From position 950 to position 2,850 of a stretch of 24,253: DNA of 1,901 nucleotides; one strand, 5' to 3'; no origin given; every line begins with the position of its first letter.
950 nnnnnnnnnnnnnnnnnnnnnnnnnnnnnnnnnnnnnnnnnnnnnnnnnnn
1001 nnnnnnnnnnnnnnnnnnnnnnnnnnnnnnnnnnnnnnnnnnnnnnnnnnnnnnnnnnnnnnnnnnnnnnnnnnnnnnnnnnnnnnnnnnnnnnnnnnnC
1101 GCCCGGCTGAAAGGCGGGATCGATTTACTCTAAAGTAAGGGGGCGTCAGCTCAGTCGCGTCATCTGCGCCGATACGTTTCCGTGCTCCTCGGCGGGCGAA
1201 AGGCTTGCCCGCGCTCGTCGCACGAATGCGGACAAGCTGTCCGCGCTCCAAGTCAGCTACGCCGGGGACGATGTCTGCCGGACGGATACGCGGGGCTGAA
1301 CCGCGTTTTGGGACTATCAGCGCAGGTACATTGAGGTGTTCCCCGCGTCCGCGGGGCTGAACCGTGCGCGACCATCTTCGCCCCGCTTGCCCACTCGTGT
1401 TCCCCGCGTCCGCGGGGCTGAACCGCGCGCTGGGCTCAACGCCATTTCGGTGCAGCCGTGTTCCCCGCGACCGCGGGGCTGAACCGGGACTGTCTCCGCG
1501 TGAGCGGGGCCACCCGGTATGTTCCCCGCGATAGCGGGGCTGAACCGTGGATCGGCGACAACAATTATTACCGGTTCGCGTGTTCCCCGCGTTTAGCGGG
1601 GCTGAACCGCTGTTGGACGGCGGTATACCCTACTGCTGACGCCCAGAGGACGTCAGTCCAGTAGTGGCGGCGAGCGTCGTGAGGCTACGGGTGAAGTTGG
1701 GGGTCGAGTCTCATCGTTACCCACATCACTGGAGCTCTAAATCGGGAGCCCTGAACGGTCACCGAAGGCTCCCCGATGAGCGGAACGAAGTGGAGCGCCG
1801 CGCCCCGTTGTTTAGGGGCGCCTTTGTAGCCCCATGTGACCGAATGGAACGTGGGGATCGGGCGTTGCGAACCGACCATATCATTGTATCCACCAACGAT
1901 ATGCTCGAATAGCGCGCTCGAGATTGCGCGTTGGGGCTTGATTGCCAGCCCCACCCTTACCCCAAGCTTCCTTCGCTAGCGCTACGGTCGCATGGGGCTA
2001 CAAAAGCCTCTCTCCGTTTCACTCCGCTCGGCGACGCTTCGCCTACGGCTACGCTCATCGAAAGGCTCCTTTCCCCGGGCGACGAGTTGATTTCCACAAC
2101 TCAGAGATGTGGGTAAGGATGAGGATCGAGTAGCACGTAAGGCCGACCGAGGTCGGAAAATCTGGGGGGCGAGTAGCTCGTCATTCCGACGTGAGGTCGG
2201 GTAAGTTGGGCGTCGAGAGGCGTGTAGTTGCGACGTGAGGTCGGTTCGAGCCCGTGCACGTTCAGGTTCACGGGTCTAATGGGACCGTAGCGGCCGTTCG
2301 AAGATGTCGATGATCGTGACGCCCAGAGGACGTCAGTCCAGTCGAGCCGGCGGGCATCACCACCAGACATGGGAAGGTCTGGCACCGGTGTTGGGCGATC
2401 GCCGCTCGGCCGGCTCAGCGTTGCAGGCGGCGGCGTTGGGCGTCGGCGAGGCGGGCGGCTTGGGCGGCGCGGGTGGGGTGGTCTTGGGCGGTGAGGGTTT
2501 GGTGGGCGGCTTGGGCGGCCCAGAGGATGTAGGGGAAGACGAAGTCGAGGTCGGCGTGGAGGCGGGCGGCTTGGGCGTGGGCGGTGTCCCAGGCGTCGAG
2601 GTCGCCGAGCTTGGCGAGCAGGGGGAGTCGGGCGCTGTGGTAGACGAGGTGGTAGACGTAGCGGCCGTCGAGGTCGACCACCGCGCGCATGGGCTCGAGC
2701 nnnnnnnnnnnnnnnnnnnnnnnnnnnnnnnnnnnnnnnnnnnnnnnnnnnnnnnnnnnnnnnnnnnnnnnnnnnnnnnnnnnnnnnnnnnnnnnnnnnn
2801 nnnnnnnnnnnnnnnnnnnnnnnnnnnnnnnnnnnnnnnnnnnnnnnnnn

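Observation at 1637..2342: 680-bp hairpin-dense, GC-poor non-coding island bracketed by perfect 26-bp direct repeats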

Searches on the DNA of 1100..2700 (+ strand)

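Call 3: search_rna_families(source=window, start=1100, end=2700, threshold=evalue, max_evalue=10, show_alignments=3)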
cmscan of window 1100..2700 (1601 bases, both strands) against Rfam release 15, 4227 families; matches with E-value up to 10: 7.
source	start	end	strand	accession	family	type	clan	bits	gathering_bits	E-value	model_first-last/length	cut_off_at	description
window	1344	1414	-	RF03101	RAGATH-31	Gene; sRNA;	-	19.3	71.8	1.6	1-54/54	no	RAGATH-31 RNA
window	1401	1479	-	RF00867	mir-BART5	Gene; miRNA;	-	19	70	3.2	1-89/89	no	mir-BART5 microRNA precursor family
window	1181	1257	+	RF04287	mir-9195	Gene; miRNA;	-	17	90.5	5.3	1-87/87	no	mir-9195 microRNA precursor family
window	1444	1639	+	RF00261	IRES_L-myc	Cis-reg; IRES;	-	14.8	60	4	1-221/221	no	L-myc internal ribosome entry site (IRES)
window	1403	1519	+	RF02828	Scr3920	Gene; sRNA;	-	14.7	88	7.2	1-125/125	no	Streptomyces RNA 3920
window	1266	1301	+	RF01138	sR23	Gene; snRNA; snoRNA; CD-box;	-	12.5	45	4.1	1-54/54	no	Small nucleolar RNA sR23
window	2376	2425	-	RF01119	sR32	Gene; snRNA; snoRNA; CD-box;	-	10.8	40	8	1-57/57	no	Small nucleolar RNA sR32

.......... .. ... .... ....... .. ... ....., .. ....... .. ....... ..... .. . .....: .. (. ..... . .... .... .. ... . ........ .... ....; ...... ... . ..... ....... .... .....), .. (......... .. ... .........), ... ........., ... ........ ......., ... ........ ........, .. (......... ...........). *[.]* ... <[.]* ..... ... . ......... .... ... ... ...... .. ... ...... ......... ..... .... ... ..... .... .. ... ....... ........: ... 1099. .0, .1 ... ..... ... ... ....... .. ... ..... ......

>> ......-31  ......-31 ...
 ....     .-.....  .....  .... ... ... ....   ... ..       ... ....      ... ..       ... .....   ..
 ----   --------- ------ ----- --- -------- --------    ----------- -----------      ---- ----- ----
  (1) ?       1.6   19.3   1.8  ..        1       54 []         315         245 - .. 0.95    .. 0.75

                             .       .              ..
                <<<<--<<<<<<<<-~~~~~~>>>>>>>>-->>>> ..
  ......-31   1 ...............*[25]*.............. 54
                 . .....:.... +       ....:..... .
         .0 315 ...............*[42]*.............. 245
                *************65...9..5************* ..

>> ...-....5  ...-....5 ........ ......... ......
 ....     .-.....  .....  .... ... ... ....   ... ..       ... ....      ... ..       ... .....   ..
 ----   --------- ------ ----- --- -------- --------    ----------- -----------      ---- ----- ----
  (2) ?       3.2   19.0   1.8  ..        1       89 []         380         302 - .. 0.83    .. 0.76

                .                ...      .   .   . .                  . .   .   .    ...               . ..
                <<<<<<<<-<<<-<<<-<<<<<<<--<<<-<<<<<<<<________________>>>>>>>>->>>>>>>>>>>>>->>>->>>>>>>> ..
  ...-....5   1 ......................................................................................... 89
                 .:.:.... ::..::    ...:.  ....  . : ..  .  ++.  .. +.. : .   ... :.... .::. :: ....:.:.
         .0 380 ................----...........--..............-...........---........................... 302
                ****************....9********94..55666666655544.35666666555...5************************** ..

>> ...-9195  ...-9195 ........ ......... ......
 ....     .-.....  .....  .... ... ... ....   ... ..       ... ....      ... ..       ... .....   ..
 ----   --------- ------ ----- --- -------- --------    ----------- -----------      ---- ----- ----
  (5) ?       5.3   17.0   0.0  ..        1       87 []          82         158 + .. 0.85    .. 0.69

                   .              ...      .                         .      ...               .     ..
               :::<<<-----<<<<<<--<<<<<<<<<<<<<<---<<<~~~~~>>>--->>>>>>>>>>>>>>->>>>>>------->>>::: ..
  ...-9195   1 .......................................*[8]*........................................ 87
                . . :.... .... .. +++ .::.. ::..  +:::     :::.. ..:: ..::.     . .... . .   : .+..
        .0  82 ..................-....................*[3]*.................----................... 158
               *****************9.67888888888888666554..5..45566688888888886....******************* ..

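Call 10: search_dna_similar(query=window:1610-2400:+, collection=plasmids, mode=distant, max_evalue=0.01)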
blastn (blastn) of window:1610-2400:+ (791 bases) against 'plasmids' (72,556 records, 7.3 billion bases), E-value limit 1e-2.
No match.

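Call 11: search_dna_similar(query=window:1610-2400:+, collection=phages, mode=distant, max_evalue=0.01)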
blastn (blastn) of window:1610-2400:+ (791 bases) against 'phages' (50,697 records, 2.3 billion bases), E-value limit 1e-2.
No match.
